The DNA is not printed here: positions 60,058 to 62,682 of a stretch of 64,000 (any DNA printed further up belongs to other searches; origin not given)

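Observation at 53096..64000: Tight operon of at least 8 genes: giant CBM-tandem binding protein, two ABC permease pairs, NHL/TPR propeller, Yip1 membrane protein and a DUF5696-like secreted protein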

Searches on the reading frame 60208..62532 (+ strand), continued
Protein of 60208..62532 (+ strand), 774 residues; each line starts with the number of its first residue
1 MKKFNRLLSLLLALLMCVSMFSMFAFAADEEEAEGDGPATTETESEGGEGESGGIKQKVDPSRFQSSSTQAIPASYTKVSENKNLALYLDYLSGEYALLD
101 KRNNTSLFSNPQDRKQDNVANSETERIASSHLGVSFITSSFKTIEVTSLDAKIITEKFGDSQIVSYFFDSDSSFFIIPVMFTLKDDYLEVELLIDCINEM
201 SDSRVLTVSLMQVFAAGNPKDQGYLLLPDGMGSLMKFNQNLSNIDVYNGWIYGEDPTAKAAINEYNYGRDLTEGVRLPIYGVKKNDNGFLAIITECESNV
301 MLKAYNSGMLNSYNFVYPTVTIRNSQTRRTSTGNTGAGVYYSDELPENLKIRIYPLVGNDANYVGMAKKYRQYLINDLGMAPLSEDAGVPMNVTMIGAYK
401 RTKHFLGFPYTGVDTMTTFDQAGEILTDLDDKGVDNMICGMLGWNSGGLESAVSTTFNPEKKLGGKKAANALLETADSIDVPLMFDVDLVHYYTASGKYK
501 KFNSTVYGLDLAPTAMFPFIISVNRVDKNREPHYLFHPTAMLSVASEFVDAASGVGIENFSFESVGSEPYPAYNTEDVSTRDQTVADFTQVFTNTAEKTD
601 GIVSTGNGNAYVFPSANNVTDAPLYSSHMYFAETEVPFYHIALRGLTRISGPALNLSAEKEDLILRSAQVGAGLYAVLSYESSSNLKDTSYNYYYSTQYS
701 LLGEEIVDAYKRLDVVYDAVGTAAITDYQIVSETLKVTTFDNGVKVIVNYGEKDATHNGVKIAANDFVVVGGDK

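Call 32: search_solved_structures(query=A1, max_evalue=10, show_alignments=3)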
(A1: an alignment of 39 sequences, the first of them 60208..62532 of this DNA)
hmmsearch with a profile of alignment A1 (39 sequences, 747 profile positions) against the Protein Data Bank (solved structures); distinct sequences matched with E-value up to 10: 6.
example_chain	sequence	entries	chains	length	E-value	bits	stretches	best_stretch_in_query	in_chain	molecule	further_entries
5opq_A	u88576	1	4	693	4.9e-13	51.4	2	53-465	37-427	3,6-anhydro-D-galactosidase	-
8rzk_A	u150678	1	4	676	5e-13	51.3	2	53-464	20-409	Conserved hypothetical periplasmic protein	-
8rzg_A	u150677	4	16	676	5.1e-13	51.3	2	53-464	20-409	Conserved hypothetical periplasmic protein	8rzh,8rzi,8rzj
5wzn_A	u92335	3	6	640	8.5e-10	40.7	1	321-477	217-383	Alpha-N-acetylgalactosaminidase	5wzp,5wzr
5wzq_A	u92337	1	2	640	2e-09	39.4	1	321-477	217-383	Alpha-N-acetylgalactosaminidase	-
5t87_E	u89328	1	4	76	1.9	9.8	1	41-88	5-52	CdiA toxin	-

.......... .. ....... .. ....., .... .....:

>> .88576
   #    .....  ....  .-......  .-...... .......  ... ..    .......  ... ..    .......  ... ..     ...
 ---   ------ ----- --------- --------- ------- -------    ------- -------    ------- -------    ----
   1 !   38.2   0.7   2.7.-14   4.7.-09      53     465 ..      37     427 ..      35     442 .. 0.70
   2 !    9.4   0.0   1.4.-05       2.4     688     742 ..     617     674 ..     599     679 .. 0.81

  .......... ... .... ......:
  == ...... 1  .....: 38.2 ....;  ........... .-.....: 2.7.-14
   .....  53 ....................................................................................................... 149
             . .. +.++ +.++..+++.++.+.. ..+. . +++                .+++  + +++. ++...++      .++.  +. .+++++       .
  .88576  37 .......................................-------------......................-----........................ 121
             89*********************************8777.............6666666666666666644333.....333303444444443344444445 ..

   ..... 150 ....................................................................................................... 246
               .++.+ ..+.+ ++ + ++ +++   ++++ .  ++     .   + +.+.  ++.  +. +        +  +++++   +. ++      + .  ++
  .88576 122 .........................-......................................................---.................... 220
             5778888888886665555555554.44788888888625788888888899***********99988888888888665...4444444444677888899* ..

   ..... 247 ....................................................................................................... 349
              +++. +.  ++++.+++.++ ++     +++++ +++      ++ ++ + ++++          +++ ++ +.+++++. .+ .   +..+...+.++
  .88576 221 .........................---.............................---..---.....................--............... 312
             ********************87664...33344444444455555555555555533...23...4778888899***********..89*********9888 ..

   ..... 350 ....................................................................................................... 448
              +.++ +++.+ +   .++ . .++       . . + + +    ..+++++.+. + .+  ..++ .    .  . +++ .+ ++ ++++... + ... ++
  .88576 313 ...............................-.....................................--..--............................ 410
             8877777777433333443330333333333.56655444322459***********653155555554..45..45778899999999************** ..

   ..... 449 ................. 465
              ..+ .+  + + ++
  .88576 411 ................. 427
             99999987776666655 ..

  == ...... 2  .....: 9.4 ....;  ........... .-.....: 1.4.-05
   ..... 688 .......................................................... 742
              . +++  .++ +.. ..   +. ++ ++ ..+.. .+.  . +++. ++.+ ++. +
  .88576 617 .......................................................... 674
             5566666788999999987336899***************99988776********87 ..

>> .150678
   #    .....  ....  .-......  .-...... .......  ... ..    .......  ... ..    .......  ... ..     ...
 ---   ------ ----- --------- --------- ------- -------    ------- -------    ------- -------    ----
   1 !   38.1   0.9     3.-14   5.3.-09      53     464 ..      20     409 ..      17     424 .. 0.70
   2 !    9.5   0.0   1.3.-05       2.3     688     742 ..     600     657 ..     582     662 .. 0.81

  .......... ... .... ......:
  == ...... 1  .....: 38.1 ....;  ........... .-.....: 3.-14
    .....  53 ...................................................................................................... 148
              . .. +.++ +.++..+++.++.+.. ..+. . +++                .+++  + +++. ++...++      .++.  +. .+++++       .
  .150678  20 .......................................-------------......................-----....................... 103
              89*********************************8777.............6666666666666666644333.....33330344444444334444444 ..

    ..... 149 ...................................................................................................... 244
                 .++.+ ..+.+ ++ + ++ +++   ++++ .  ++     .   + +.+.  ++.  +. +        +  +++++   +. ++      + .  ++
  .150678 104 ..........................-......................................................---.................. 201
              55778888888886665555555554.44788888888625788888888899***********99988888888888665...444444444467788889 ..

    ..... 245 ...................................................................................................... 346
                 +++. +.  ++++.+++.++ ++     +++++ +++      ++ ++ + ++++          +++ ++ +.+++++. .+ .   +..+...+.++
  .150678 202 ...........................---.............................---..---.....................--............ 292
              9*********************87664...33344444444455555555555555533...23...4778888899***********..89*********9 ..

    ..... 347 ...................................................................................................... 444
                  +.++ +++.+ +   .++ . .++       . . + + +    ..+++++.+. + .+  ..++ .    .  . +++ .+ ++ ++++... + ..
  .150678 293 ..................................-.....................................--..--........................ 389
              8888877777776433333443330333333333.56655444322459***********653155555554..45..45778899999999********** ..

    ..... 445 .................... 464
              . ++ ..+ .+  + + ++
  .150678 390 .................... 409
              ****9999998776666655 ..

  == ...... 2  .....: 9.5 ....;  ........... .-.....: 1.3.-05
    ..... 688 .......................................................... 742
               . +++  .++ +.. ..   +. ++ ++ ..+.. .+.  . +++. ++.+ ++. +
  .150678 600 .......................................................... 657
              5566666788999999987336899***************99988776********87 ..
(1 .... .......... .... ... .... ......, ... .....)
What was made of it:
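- On GH129 / DagB-like glycoside hydrolases (Pfam PF18952, PF11308): Profile against PDB E=4.9e-13 (call 32).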

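Call 40: find_related_loci(query=A2, collection=genome_contigs, flank=10000)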
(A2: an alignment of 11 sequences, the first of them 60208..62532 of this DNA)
Query A2 (774 aa) in genome_contigs; peptide patterns used: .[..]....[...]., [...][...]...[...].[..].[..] (x = any residue, [..] = any of these).
600 stretches matched a pattern (row limit reached: there are more); 570 encode a relative of the query (tblastn E <= 1e-3); the best 80 are kept; 80 distinct loci.
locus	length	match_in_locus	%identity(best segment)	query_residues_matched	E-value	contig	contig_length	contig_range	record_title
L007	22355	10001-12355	41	3-774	0e+0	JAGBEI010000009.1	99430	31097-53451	MAG: Clostridia bacterium isolate RGIG9041 Water_deer_Rectum-4__c115500, whole genome shotgun sequence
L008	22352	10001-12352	40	4-774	0e+0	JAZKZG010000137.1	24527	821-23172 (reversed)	MAG: Eubacteriales bacterium isolate T1900045091_TC20190085.MAGScoT_cleanbin_000017 SGB_4703_k141_357442, whole genome s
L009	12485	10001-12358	39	3-774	8e-177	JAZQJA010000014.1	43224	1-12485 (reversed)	MAG: Eubacteriales bacterium isolate T1900044621_TS20190087.MAGScoT_cleanbin_000053 SGB_893_k141_1199051, whole genome s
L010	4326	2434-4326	40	3-619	1e-151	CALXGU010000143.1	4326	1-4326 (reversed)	MAG: uncultured Clostridia bacterium isolate BRZ_FD__bin98 genome assembly, contig: BRZ_FD__NODE_24699_length_4326_cov_3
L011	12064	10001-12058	41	3-659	3e-147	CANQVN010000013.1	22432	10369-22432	MAG: uncultured Clostridia bacterium isolate Lapin-033__bin21 genome assembly, contig: Lapin-033__NODE_1883_length_22432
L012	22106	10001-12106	29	74-769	2e-91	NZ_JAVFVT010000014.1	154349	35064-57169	Paenibacillus sp. LHD-117 LHD.117_ctg014, whole genome shotgun sequence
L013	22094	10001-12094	30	78-772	2e-87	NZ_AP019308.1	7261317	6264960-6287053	Paenibacillus baekrokdamisoli strain KCTC 33723 chromosome, complete genome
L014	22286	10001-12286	28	8-768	5e-87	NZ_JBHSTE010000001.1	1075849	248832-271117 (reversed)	Paenibacillus septentrionalis strain PCU 280 GCM70027101_12, whole genome shotgun sequence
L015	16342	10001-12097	28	72-772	1e-86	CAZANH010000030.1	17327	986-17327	MAG TPA_asm: uncultured Eubacteriales bacterium isolate SRP067234_co1_28 genome assembly, contig: k99_1133411, whole gen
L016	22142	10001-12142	29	63-769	5e-86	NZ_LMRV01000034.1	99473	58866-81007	Paenibacillus sp. Soil522 contig_20, whole genome shotgun sequence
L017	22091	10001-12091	29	76-767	2e-85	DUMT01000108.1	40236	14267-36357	MAG TPA_asm: Clostridiales bacterium isolate AS04akNAM_92 31434_AS04, whole genome shotgun sequence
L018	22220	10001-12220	28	32-768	1e-83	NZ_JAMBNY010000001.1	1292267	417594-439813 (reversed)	Paenibacillus camelliae strain TA 29 NODE_1_, whole genome shotgun sequence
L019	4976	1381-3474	28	79-774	2e-83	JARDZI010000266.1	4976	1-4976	MAG: Clostridiales bacterium isolate L_E1_T20_C_bin.95 scaffold_32535, whole genome shotgun sequence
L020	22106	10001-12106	27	76-774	4e-83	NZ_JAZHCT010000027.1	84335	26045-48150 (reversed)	Paenibacillus sp. IITD108 MBFLFMIA_27, whole genome shotgun sequence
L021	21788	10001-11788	31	175-773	7e-82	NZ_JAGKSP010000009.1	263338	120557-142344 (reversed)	Paenibacillus lignilyticus strain DLE-14 contig9, whole genome shotgun sequence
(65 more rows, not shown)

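Call 51: search_protein_families(library=pfam, alignment_id=A3, max_evalue=0.00001)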
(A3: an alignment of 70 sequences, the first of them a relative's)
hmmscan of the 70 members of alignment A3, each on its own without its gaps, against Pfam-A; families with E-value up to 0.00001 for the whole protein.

A. member 1, L001:1034-2533:+ (499 aa): 4 families
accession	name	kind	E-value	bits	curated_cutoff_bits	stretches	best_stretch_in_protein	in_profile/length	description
PF17956.6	NAPRTase_C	-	1.4e-39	135.4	23.3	1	382-491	2-111/111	Nicotinate phosphoribosyltransferase C-terminal domain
PF17767.7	NAPRTase_N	-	8.6e-38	129.9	32.6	1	29-153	1-125/125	Nicotinate phosphoribosyltransferase (NAPRTase) N-terminal domain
PF04095.22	NAPRTase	-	2.8e-07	31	20.8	1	174-379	3-225/239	Nicotinate phosphoribosyltransferase (NAPRTase) family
PF02749.22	QRPTase_N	-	7.1e-07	29.8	27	1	110-156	37-82/82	Quinolinate phosphoribosyl transferase, N-terminal domain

B. families by the number of members that match (of 70 scanned): 38 families (the first 25 are shown)
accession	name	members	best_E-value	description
PF13416.11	SBP_bac_8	41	2.9e-27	Bacterial extracellular solute-binding protein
PF01547.30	SBP_bac_1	39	1.7e-27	Bacterial extracellular solute-binding protein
PF12833.13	HTH_18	5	1.8e-23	Helix-turn-helix domain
PF00165.29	HTH_AraC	5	5.3e-21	Bacterial regulatory helix-turn-helix proteins, AraC family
PF07883.17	Cupin_2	3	2.2e-10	Cupin domain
PF02311.25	AraC_binding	3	4.1e-10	AraC-like ligand binding domain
PF00480.26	ROK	2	1.3e-46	ROK family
PF17956.6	NAPRTase_C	2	1.4e-39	Nicotinate phosphoribosyltransferase C-terminal domain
PF17767.7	NAPRTase_N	2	3.7e-38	Nicotinate phosphoribosyltransferase (NAPRTase) N-terminal domain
PF00072.30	Response_reg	2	3.5e-26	Response regulator receiver domain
PF02749.22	QRPTase_N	2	2.5e-07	Quinolinate phosphoribosyl transferase, N-terminal domain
PF04095.22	NAPRTase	2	2.8e-07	Nicotinate phosphoribosyltransferase (NAPRTase) family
PF00251.26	Glyco_hydro_32N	1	1.8e-83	Glycosyl hydrolases family 32 N-terminal domain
PF16147.10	DUF4855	1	2.9e-79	Domain of unknown function (DUF4855)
PF07748.19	Glyco_hydro_38C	1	5.3e-46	Glycosyl hydrolases family 38 C-terminal domain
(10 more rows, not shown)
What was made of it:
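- Many loci have two binding proteins, one for each pair (call 51).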

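Call 52: search_protein_families(library=pfam, alignment_id=A4, max_evalue=0.00001)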
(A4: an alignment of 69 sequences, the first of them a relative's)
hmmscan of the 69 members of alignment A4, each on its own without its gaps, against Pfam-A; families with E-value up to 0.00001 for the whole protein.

A. member 1, L001:14547-15440:+ (297 aa): 1 family
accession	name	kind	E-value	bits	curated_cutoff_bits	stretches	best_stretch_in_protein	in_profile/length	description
PF04055.27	Radical_SAM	-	1.3e-08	35.6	29.5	1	56-156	2-111/166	Radical SAM superfamily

B. families by the number of members that match (of 69 scanned): 45 families (the first 25 are shown)
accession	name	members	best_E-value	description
PF01547.30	SBP_bac_1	9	3.8e-29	Bacterial extracellular solute-binding protein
PF00331.26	Glyco_hydro_10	8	3e-106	Glycosyl hydrolase family 10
PF13416.11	SBP_bac_8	8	5.8e-25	Bacterial extracellular solute-binding protein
PF14587.12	Glyco_hydr_30_2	7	3.5e-96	O-Glycosyl hydrolase family 30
PF02156.21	Glyco_hydro_26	6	1.2e-87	Glycosyl hydrolase family 26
PF00005.33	ABC_tran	3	3.9e-37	ABC transporter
PF04616.20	Glyco_hydro_43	3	1.2e-33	Glycosyl hydrolases family 43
PF12833.13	HTH_18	3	2.9e-22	Helix-turn-helix domain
PF00165.29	HTH_AraC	3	8.8e-19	Bacterial regulatory helix-turn-helix proteins, AraC family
PF16586.11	DUF5060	3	3.7e-18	Domain of unknown function (DUF5060)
PF00664.28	ABC_membrane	2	5.4e-49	ABC transporter transmembrane region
PF02638.21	GHL10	2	4.1e-29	Glycosyl hydrolase-like 10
PF17801.7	Melibiase_C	2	9e-08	Alpha galactosidase C-terminal beta sandwich domain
PF07532.17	Big_4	2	1.3e-06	Bacterial Ig-like domain (group 4)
PF07883.17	Cupin_2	2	2e-06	Cupin domain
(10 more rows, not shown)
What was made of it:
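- Genes directly downstream include GH10 x8, GH30 x7, GH26 x6, GH43 x3, and GH5, GH9, GH51 and GH127 (call 52). In most other genomes the cassette abuts plant-polysaccharide hydrolases, AraC or two-component regulators, and extra sugar-binding proteins (calls 51, 52).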
